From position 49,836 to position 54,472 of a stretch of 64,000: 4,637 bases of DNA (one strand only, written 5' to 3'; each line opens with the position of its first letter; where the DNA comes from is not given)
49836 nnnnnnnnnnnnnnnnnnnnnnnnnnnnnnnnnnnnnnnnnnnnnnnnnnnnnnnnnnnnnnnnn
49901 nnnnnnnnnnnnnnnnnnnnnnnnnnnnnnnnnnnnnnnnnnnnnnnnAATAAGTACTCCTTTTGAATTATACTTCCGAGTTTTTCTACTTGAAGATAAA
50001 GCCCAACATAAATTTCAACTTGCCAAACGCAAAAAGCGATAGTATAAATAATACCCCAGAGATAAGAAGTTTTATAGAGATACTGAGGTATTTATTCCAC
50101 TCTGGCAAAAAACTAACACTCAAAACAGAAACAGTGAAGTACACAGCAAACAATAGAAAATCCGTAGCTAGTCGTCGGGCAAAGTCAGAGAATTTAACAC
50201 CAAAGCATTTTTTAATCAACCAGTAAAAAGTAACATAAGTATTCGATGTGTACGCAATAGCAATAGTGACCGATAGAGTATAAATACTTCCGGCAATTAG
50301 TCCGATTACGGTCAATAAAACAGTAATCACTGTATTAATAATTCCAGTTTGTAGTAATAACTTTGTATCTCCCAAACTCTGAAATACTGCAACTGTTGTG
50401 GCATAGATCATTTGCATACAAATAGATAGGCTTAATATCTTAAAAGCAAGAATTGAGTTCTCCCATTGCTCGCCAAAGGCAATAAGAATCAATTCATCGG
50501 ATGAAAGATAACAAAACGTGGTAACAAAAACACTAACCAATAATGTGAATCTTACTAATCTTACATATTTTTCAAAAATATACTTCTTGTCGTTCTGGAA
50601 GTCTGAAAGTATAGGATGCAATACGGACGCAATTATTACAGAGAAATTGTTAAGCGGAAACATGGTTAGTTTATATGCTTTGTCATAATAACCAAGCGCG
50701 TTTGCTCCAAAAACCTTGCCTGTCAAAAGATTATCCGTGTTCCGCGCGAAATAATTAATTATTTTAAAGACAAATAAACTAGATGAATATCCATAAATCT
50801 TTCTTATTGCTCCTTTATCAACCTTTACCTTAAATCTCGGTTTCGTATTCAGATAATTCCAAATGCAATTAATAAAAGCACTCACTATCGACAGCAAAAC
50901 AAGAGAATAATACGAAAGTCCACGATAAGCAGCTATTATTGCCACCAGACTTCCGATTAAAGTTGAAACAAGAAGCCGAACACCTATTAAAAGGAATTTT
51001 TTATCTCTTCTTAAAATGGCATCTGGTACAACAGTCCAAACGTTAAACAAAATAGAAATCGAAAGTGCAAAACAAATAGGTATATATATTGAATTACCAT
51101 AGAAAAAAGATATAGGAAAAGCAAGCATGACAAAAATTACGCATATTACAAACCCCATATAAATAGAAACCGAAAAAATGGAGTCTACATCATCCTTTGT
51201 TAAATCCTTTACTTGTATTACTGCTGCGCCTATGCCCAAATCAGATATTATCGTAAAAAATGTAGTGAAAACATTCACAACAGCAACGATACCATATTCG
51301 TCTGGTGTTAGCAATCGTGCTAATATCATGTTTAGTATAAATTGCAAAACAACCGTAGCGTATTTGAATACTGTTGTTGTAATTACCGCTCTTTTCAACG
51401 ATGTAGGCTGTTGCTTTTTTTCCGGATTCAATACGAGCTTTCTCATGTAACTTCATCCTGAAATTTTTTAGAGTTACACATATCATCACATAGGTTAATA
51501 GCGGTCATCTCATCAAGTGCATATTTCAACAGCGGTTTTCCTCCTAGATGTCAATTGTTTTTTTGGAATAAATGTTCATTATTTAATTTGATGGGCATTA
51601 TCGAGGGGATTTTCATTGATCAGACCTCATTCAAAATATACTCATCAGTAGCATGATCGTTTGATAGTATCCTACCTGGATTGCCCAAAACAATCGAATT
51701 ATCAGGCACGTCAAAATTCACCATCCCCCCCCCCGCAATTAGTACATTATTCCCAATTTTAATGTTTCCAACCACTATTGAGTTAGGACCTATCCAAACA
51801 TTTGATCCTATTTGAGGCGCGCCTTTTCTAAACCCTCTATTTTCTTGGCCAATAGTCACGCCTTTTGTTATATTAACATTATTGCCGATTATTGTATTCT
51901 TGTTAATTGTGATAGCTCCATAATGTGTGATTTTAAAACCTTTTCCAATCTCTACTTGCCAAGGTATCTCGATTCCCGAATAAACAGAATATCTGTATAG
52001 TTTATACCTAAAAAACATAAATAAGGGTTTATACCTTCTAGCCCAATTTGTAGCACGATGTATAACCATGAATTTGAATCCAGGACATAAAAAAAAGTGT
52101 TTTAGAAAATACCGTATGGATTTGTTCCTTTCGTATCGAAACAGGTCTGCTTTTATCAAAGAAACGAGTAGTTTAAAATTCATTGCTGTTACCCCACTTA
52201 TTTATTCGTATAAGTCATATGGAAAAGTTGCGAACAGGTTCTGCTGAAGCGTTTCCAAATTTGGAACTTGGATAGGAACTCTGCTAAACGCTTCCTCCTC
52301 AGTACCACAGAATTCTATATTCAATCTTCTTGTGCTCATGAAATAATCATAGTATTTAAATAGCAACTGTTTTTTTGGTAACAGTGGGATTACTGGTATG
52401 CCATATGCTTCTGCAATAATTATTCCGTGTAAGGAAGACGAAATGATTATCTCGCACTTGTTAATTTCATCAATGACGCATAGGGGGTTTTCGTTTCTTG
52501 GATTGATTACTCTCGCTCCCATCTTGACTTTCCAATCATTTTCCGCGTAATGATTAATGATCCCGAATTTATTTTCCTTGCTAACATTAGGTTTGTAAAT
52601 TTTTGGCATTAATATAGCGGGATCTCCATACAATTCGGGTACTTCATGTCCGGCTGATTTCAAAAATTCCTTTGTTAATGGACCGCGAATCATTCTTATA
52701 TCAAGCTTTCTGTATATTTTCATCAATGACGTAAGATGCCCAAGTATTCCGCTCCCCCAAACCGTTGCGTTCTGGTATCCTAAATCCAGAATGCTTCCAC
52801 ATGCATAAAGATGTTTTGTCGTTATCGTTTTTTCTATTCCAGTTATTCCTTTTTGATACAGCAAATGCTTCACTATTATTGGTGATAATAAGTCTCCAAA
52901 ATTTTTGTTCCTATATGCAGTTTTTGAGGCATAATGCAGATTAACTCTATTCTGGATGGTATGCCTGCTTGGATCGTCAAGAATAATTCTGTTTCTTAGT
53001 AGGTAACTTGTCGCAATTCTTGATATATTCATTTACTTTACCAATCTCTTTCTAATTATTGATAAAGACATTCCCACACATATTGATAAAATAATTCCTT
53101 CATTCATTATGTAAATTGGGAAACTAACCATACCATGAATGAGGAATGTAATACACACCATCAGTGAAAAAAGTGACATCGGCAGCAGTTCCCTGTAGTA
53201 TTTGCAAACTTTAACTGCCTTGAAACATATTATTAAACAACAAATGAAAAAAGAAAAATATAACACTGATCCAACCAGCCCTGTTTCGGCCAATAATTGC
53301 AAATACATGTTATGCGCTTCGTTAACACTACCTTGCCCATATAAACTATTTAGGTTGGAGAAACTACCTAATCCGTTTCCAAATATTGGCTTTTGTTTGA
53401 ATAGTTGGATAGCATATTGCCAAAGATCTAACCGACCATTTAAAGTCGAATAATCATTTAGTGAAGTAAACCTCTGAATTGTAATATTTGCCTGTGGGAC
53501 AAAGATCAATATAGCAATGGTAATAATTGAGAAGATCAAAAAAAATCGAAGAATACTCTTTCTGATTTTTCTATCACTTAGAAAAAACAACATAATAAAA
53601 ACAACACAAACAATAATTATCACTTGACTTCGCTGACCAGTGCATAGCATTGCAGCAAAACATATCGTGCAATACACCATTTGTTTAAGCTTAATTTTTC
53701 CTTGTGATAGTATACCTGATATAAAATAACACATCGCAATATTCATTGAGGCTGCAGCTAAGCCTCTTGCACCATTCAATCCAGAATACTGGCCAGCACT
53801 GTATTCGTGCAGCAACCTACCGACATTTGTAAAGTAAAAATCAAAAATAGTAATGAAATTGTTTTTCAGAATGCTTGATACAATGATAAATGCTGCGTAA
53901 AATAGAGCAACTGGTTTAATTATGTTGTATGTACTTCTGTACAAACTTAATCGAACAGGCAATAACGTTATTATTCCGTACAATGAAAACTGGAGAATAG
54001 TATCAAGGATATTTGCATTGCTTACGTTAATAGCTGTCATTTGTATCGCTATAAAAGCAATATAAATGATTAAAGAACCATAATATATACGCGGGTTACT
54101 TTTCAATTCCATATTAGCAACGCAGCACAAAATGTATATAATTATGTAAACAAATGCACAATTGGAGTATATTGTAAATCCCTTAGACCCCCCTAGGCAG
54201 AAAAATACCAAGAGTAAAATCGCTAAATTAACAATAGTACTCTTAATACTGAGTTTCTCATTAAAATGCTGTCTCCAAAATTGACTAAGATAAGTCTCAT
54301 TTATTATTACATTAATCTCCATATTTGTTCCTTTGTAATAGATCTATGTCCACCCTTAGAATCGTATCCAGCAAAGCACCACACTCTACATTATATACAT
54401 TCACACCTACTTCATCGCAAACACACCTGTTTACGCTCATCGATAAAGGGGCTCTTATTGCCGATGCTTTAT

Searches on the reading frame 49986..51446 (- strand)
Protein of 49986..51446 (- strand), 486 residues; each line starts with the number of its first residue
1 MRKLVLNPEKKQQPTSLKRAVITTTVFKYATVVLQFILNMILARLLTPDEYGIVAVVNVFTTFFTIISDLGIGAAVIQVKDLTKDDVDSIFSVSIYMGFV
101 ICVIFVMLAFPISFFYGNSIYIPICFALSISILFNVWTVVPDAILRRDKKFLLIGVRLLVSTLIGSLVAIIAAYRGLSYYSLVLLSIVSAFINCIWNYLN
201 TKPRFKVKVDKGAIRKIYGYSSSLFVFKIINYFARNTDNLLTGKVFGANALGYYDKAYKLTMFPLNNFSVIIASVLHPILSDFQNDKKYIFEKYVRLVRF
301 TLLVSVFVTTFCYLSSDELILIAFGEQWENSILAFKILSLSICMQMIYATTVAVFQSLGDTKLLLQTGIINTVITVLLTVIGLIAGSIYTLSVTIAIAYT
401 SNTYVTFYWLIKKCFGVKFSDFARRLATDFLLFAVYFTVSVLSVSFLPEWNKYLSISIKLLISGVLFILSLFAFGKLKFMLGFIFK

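Call 48: search_protein_families(library=pfam, proteins=[window:49986-51446:-], max_evalue=0.00001)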
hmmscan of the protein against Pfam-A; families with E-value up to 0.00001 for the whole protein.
window:49986-51446:- (486 aa): 2 families
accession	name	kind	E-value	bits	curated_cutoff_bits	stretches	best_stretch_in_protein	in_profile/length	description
PF13440.11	Polysacc_synt_3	-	1.7e-76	257.7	23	1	41-332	1-292/293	Polysaccharide biosynthesis protein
PF01943.22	Polysacc_synt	-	1.5e-31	110.3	28.2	1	19-284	3-274/274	Polysaccharide biosynthesis protein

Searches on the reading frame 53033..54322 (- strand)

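Call 48: search_protein_families(library=pfam, proteins=[window:53033-54322:-], max_evalue=0.00001)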
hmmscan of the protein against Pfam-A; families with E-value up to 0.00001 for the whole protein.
window:53033-54322:- (429 aa): 1 family
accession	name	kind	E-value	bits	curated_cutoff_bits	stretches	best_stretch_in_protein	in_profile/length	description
PF04932.20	Wzy_C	-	1.1e-22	80.8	31.7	1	219-356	4-149/149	O-Antigen ligase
